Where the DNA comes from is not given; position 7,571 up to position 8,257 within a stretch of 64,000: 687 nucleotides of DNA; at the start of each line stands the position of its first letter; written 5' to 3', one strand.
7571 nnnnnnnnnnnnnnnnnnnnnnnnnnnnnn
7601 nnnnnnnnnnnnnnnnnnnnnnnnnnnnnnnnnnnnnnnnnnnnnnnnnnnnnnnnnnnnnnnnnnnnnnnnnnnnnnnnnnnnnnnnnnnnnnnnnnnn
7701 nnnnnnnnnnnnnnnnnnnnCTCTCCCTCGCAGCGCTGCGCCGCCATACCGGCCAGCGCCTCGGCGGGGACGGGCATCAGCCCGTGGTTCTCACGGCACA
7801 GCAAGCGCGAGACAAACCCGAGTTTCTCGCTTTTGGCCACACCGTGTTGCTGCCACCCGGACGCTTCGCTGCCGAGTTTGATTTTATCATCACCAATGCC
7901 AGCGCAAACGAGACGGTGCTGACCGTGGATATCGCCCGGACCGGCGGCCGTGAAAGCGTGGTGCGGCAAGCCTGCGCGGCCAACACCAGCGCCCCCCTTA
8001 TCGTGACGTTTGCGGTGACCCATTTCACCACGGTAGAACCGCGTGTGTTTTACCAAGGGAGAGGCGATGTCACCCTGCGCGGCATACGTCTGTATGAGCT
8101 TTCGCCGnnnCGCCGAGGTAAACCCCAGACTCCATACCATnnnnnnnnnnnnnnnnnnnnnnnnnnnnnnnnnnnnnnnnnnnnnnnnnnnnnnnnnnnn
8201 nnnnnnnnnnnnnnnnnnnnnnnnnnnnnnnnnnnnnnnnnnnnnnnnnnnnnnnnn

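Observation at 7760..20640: Four different enzymes in the island end in a similar ~120-150 aa non-catalytic beta-sandwich-like module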

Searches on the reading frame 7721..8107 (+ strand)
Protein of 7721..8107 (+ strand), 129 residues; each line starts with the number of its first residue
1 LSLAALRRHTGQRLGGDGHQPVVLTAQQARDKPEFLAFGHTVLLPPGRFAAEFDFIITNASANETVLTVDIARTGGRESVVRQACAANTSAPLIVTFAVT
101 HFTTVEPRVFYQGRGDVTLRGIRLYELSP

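Call 6: search_protein_families(library=pfam, proteins=[window:7721-8107:+], max_evalue=10)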
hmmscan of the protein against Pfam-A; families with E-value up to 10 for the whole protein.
seq(129 aa): 0 families
